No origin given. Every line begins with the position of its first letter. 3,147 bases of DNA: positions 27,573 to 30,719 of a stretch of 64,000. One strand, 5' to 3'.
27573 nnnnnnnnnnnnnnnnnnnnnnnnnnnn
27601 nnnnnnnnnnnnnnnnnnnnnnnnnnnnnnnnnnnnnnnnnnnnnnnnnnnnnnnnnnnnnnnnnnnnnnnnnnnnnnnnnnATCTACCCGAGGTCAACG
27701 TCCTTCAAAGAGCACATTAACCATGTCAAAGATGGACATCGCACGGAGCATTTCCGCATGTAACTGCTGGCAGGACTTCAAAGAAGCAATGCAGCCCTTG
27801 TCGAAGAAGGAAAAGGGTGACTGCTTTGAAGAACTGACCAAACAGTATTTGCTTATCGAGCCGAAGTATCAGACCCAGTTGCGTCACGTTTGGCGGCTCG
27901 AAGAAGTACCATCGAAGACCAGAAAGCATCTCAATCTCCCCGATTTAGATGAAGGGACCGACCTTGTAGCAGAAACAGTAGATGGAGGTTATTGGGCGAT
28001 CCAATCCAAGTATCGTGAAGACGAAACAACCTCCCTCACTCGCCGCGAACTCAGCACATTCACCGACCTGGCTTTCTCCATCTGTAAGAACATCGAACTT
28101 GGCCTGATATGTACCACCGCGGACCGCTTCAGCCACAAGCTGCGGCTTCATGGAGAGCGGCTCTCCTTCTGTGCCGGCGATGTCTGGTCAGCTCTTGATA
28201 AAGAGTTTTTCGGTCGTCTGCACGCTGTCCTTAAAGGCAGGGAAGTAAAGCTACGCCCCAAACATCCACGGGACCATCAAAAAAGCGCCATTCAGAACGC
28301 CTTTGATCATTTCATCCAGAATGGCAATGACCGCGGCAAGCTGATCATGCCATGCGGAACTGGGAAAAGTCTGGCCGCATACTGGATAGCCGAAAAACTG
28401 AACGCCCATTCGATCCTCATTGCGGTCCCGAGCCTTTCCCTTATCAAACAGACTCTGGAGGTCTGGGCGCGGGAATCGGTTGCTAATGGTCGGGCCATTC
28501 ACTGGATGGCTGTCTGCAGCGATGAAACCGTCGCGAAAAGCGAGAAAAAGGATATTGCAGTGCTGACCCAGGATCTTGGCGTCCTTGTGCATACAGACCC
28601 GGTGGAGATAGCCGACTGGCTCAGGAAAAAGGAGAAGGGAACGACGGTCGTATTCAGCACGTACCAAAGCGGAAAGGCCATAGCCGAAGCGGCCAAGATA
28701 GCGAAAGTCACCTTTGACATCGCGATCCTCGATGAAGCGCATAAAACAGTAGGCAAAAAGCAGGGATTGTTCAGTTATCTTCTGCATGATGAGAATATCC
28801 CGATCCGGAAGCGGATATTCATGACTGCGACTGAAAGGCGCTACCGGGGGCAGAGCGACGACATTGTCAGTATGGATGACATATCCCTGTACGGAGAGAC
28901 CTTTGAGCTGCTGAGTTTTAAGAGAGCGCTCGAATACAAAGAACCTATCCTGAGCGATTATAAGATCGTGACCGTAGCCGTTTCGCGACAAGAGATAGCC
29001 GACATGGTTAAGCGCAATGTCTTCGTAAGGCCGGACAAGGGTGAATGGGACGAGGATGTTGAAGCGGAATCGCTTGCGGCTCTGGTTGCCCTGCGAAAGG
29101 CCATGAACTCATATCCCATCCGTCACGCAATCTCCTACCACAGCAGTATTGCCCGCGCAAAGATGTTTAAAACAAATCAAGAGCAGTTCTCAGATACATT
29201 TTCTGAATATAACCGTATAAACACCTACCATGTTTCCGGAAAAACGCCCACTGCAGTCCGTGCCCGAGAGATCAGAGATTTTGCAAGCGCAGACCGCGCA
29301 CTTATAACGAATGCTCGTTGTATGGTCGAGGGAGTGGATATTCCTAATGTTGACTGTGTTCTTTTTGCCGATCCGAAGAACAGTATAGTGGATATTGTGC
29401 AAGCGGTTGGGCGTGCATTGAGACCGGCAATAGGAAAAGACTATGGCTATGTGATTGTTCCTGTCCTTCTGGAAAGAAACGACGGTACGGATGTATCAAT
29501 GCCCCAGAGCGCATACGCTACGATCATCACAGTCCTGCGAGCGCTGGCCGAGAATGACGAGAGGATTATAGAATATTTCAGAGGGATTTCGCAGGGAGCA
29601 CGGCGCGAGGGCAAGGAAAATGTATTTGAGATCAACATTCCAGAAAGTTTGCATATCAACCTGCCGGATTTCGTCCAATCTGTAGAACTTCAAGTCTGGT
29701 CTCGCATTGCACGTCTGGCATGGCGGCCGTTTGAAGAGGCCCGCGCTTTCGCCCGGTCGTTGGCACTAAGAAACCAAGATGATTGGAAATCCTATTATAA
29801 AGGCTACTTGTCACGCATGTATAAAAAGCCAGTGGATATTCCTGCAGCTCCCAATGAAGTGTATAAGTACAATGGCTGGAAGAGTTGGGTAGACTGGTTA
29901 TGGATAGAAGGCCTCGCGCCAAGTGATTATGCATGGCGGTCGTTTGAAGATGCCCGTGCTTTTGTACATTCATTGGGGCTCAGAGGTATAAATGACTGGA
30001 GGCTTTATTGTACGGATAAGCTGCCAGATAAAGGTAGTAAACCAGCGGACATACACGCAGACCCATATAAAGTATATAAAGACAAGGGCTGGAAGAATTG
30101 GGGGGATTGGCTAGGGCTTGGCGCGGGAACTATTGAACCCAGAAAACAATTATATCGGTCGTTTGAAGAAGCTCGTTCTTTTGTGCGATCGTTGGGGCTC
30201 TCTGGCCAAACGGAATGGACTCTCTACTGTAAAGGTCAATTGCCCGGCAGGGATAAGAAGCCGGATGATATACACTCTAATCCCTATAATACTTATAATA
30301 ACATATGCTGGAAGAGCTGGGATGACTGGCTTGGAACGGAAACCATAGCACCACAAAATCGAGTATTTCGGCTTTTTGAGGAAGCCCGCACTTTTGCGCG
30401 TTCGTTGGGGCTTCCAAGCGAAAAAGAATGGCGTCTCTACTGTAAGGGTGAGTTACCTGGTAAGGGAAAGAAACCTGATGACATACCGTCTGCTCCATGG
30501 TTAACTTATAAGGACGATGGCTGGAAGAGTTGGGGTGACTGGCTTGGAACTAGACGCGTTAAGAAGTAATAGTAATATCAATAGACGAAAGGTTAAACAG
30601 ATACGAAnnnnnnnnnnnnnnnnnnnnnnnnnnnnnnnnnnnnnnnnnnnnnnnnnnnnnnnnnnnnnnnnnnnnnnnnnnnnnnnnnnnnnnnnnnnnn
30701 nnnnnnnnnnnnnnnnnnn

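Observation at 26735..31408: Mrr-nuclease/SF2-helicase fusion with four C-terminal W/G-rich tandem repeats, flanked by two unknown ORFs: possible defence module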

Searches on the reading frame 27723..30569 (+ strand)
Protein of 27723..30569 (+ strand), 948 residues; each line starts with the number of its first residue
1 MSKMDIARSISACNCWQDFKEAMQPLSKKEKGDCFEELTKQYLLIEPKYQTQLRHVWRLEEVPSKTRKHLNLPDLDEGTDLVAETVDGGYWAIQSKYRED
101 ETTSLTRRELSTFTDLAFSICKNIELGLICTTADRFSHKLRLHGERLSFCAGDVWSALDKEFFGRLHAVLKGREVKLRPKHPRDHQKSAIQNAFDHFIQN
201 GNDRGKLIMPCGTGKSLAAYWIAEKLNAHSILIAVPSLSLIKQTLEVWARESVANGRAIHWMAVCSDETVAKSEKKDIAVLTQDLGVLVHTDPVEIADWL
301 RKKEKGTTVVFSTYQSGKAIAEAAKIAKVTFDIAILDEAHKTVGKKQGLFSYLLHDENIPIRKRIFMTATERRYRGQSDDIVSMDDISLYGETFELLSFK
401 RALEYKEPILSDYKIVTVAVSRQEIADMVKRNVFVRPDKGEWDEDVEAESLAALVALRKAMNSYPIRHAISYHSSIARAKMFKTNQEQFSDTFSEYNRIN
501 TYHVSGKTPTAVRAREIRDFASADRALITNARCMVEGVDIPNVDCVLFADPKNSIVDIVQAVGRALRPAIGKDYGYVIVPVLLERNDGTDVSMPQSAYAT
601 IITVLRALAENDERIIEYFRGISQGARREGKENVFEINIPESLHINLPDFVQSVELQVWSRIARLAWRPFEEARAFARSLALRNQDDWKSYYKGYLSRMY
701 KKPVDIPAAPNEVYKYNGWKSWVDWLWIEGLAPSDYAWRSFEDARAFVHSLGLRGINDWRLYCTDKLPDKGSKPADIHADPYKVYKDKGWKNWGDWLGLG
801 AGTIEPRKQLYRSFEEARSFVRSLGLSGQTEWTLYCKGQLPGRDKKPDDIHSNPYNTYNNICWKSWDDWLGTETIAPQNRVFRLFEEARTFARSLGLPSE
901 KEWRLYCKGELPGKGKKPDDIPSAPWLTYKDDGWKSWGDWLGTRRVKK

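Call 3: search_protein_families(library=pfam, proteins=[window:27723-30569:+], max_evalue=0.01)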
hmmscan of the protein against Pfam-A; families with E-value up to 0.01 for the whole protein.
window:27723-30569:+ (948 aa): 4 families
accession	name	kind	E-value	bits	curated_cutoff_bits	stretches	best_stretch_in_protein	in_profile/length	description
PF04851.21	ResIII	-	1e-16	61.7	22.5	1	181-370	3-161/164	Type III restriction enzyme, res subunit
PF13156.12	Mrr_cat_2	-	2.1e-14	53.9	22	1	45-140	2-91/127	Restriction endonuclease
PF00271.37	Helicase_C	-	2.5e-12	47.5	23.5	1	480-567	19-108/110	Helicase conserved C-terminal domain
PF00270.35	DEAD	-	2.7e-07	30.9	26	1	185-370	3-159/167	DEAD/DEAH box helicase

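Call 4: search_protein_families(library=padloc, proteins=[window:27723-30569:+], max_evalue=0.01)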
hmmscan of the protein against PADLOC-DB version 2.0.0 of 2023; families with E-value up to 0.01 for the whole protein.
window:27723-30569:+ (948 aa): 16 families
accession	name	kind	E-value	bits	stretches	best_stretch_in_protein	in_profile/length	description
PDLC03597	REase_MTase_IIG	-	4.2e-99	330.8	1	24-615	15-643/1646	Type IIG restriction enzyme-methyltransferase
PDLC03051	REase_MTase_I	-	5.5e-66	220.6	1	28-615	30-648/1591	Type I restriction enzyme-methyltransferase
PDLC02707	PbeA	-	2.3e-18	64.2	1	180-578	251-627/672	PbeA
PDLC02704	PbeA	-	7.8e-13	45.8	2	454-589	516-652/682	PbeA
PDLC02706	PbeA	-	3.3e-12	43.8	2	175-378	258-439/722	PbeA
PDLC03659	mREase_IV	-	1.3e-06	24.6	1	493-570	475-555/945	Type IV methyl-directed restriction enzyme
PDLC02870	DpdF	-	2.7e-06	24.1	1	488-567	241-319/534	DpdF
PDLC01323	Cas3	-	5.4e-05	21.1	1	210-384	20-171/294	CAS-I-D; effector_G3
PDLC03049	REase_I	-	6.1e-05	19.2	0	180-227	166-212/807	Type I restriction enzyme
PDLC01439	typeIV_DinG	-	8.3e-05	19.4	1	174-247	8-78/575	CAS-IV-A; associated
PDLC01763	Cas3b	-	0.00018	18.4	1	192-280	252-345/762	-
PDLC03658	mREase_IV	-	0.00028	16.7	1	518-578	495-555/953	Type IV methyl-directed restriction enzyme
PDLC02082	Cas3b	-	0.0004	16.9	0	207-249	251-299/734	-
PDLC01765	Cas3c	-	0.0013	15.7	0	173-250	161-235/612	-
PDLC01759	Cas3b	-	0.0037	14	0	183-250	213-282/711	-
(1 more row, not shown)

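Call 5: search_protein_families(library=ncbifam, proteins=[window:27723-30569:+], max_evalue=0.1)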
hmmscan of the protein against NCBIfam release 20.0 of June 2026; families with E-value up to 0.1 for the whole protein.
window:27723-30569:+ (948 aa): 8 families
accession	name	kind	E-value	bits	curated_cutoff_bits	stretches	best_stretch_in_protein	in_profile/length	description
TIGR04095.1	dnd_restrict_1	equivalog_domain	1.2e-13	50.9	600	1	182-578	9-393/451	DNA phosphorothioation system restriction enzyme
NF053632.1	heli_RadD_YejH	equivalog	1.1e-10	40.5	720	1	300-578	81-352/573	DNA repair helicase RadD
NF046051.1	restrict_EcoAI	equivalog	7e-10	37.9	550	1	178-574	154-522/768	EcoAI/FtnUII family type I restriction enzme subunit R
NF045503.1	repair_heli_XPB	equivalog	5.4e-05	21.9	610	1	178-243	180-243/548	DNA repair helicase XPB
NF010337.0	PRK13766.1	equivalog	0.00018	19.8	610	1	533-572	433-472/781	Hef nuclease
TIGR03117.2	cas_csf4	equivalog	0.0013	17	400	1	211-255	156-203/800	type IV CRISPR-associated DEAD/DEAH-box helicase Csf4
TIGR01389.1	recQ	equivalog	0.0018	16.8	640.2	1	501-567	253-317/591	DNA helicase RecQ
NF003673.1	PRK05298.1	equivalog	0.0074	14.7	743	0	483-572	453-546/653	excinuclease ABC subunit UvrB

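Call 8: search_solved_structures(query=window:27723-30569:+, max_evalue=0.01, show_alignments=1)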
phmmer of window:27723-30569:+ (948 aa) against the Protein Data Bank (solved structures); distinct sequences matched with E-value up to 0.01: 8.
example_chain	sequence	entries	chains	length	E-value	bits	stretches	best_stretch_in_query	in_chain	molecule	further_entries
4xqk_A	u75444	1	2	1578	2.1e-65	224.3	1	28-616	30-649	LlaBIII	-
5ffj_A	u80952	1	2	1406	7.7e-54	186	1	176-623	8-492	Endonuclease and methylase LlaGI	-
6jde_B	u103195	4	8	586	0.00011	23.3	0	503-573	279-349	Putative DNA repair helicase RadD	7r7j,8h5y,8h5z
6p66_A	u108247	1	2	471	0.00035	21.6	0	513-575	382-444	DNA repair protein RAD25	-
2fwr_A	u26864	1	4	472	0.00035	21.6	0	513-575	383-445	DNA repair protein RAD25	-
7nac_x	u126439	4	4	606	0.0037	18.2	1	451-567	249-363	ATP-dependent rRNA helicase SPB4 | SPB4 isoform 1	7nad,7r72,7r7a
11aa_p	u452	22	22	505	0.0039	18.2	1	496-575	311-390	ATP-dependent RNA helicase HAS1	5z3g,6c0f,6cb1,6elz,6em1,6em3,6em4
9ga3_E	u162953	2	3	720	0.0049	17.9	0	487-577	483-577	UvrABC system protein B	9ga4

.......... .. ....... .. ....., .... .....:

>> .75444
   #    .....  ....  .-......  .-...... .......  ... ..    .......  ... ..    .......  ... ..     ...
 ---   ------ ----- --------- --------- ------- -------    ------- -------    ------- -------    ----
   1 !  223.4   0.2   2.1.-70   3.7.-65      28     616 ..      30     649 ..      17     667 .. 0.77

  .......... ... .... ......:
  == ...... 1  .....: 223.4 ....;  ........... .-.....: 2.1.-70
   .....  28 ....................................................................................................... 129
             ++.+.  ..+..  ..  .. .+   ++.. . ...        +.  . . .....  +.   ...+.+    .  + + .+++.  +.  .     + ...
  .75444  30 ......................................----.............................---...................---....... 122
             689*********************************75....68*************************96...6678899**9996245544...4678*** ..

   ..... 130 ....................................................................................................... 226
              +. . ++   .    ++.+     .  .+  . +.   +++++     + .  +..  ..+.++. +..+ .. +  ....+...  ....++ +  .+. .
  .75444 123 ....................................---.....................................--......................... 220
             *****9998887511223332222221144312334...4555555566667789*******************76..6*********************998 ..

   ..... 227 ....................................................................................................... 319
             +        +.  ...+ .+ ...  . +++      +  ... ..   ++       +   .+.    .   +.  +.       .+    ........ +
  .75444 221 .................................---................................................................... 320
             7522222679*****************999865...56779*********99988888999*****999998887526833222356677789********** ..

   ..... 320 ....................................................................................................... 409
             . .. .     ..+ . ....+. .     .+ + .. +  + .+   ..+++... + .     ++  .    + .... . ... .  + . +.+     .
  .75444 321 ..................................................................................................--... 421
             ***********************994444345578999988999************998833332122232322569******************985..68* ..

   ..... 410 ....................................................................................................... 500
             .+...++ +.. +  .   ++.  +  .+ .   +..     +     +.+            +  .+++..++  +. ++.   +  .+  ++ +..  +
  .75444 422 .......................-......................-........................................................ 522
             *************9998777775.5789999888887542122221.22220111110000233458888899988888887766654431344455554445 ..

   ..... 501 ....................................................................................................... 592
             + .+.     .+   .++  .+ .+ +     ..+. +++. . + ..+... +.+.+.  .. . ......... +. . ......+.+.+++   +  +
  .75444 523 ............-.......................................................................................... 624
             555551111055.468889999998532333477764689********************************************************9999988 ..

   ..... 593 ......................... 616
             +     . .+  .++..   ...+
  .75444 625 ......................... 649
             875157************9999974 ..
